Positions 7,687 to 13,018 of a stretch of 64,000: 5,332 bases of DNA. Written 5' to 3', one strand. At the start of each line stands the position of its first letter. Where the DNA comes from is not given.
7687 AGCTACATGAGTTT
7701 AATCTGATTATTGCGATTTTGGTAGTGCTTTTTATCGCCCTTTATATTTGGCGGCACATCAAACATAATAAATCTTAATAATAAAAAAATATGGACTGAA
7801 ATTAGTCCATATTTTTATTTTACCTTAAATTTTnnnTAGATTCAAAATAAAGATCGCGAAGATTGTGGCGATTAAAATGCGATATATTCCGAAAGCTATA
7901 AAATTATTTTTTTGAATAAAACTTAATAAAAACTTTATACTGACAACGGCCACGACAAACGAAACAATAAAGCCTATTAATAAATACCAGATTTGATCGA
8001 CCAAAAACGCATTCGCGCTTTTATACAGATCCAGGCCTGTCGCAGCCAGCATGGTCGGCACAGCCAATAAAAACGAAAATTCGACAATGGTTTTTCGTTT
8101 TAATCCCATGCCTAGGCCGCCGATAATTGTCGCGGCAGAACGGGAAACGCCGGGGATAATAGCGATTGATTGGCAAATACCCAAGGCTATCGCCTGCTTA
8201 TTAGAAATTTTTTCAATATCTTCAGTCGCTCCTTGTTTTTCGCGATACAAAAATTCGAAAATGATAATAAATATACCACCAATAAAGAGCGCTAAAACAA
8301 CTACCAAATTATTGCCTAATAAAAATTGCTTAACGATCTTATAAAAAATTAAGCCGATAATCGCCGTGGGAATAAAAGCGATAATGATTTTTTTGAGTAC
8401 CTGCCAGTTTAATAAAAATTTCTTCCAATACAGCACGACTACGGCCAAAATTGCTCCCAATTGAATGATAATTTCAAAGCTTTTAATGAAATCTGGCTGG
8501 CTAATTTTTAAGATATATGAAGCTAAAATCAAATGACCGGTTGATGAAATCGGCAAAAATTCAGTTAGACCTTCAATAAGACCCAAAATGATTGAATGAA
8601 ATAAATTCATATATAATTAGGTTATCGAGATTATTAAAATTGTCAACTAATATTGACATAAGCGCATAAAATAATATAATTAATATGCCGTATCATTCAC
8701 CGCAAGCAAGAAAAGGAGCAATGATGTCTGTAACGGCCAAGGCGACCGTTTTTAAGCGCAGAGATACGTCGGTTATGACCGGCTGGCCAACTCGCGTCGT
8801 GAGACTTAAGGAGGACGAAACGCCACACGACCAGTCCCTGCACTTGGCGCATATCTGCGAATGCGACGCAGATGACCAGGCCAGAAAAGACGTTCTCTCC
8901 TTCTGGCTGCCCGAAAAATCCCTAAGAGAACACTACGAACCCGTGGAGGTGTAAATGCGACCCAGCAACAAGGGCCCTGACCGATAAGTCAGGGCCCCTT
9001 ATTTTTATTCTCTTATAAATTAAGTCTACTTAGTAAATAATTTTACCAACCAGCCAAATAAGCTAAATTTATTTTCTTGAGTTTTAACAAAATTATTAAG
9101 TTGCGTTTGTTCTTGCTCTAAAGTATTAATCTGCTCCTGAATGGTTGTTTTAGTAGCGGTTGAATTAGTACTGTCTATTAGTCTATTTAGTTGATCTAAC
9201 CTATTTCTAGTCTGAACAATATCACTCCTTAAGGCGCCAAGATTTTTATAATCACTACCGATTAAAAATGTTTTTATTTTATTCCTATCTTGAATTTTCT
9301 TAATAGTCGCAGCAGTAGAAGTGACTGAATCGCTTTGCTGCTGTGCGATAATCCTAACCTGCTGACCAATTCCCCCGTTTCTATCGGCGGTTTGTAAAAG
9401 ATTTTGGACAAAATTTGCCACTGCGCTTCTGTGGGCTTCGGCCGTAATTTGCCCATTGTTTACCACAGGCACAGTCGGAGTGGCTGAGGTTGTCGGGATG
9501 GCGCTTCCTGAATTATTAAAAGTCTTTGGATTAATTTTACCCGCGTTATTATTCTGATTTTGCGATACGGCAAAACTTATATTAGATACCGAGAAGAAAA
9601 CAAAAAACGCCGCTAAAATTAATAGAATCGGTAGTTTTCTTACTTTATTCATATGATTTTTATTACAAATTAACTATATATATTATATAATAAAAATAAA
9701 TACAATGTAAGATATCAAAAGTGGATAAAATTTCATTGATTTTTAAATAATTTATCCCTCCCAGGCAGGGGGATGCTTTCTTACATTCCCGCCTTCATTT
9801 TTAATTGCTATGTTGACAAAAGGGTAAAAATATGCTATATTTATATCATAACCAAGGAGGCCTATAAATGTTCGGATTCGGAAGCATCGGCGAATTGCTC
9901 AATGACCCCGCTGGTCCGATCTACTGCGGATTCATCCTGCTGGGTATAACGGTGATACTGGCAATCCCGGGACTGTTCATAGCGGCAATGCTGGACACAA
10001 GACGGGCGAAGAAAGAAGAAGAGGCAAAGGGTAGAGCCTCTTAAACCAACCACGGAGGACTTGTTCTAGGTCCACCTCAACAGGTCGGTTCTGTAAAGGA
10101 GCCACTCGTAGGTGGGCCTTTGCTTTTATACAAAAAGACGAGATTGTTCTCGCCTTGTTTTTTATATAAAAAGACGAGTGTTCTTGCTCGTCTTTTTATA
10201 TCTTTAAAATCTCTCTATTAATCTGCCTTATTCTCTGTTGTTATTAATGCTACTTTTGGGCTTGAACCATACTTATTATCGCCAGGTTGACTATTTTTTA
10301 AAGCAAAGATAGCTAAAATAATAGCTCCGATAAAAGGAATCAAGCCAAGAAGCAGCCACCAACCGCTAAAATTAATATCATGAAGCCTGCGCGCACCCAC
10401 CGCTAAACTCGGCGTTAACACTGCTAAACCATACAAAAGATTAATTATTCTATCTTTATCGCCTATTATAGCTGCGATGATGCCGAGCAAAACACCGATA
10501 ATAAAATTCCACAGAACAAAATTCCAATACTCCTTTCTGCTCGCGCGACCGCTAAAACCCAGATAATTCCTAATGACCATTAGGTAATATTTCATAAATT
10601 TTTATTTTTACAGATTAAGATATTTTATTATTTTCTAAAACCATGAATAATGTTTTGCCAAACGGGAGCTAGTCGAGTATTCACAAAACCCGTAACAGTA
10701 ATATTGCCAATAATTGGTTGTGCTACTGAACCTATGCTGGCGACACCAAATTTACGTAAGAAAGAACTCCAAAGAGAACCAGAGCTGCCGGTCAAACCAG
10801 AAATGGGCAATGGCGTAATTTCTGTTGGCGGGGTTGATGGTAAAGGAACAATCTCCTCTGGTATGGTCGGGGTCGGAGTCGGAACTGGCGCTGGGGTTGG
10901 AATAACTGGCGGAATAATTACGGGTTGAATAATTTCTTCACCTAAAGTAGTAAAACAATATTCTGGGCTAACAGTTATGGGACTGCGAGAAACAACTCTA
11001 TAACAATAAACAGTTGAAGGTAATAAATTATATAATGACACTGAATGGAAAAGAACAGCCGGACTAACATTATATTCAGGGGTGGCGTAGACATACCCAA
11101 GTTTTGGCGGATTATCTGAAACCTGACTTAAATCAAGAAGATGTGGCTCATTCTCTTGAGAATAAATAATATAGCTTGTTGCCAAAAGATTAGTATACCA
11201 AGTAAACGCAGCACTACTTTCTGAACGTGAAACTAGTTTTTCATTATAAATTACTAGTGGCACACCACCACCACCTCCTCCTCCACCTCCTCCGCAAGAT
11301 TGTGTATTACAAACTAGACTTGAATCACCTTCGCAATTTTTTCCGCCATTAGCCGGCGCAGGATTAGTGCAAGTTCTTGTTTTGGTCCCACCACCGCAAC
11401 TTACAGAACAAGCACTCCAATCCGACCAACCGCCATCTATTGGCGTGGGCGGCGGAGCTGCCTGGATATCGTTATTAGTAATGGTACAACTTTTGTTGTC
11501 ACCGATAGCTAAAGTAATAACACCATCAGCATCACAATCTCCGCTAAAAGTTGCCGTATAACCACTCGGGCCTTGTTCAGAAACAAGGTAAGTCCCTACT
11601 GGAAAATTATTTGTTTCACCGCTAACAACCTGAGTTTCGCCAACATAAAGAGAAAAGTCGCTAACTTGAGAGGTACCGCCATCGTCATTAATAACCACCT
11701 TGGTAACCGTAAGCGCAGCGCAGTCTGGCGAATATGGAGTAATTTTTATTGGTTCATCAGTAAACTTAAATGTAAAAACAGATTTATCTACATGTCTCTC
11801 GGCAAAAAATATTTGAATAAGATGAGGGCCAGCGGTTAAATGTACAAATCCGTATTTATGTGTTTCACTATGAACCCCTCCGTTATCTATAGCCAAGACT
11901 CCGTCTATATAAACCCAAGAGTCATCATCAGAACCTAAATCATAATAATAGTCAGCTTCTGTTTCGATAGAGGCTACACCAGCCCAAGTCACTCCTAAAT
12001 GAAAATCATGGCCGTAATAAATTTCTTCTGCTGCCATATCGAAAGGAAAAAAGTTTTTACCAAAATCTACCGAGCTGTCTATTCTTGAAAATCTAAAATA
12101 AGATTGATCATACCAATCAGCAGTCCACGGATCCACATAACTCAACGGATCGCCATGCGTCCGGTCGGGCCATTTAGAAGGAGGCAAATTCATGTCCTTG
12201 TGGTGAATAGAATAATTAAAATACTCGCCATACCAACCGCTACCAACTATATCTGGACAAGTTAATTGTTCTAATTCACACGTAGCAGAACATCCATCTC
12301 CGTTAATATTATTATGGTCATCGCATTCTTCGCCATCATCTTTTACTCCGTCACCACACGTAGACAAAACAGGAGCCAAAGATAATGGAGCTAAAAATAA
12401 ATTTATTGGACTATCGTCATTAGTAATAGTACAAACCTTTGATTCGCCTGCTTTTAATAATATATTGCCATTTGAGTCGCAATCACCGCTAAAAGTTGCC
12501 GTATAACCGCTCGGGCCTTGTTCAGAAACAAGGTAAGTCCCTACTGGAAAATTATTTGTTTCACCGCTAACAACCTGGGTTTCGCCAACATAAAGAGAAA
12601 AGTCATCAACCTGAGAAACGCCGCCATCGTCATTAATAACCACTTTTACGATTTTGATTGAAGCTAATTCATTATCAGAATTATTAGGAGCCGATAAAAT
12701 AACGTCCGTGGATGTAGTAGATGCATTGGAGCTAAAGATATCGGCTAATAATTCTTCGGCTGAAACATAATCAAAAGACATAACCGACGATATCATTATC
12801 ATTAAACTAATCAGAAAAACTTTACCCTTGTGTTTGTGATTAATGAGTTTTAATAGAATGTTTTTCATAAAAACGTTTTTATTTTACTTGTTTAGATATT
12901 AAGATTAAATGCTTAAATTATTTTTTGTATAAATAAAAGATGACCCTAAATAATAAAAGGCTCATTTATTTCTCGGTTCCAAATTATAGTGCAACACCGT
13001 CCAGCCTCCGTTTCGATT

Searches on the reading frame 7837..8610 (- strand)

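Call 51: search_protein_families(library=pfam, proteins=[window:7837-8610:-], max_evalue=0.00001)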
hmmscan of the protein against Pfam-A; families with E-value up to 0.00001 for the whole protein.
window:7837-8610:- (258 aa): 1 family
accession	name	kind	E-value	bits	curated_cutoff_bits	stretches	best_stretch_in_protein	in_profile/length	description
PF02673.24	BacA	-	1e-73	248.7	33.4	1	7-249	2-256/257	Bacitracin resistance protein BacA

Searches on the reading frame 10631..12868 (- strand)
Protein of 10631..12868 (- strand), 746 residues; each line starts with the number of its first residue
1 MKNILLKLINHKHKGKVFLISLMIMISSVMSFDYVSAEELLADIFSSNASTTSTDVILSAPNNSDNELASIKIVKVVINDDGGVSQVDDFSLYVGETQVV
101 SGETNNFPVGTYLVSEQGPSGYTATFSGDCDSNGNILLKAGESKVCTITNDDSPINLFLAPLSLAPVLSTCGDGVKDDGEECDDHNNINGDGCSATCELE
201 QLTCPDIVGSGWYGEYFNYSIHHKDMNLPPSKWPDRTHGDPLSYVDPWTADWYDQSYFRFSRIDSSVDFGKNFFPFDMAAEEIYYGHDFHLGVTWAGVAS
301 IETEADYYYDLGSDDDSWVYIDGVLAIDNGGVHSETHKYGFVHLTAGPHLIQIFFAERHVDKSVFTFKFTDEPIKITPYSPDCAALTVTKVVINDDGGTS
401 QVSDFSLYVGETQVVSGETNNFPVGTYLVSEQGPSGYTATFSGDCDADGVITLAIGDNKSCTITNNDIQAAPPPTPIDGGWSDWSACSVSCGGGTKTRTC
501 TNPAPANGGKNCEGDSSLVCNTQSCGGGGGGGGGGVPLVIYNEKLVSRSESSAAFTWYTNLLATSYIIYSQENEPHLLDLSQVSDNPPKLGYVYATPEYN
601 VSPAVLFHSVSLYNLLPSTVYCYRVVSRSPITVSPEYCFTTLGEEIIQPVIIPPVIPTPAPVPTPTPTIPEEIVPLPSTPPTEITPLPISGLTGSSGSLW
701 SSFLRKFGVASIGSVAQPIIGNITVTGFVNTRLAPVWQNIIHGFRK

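Call 51: search_protein_families(library=pfam, proteins=[window:10631-12868:-], max_evalue=0.00001)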
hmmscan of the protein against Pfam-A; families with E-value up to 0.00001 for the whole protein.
window:10631-12868:- (746 aa): 4 families
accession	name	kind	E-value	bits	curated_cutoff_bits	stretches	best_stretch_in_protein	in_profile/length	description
PF19403.5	SpaA_2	-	4.4e-14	53.3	25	2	384-463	4-96/96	Prealbumin-like fold domain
PF00090.25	TSP_1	-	1.6e-08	35.1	21.6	1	480-525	2-49/49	Thrombospondin type 1 domain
PF16656.11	Pur_ac_phosph_N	-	5.1e-07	30.6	30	1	547-641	10-93/93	Purple acid Phosphatase, N-terminal domain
PF07691.17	PA14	-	5e-06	26.8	24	0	280-364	35-127/147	PA14 domain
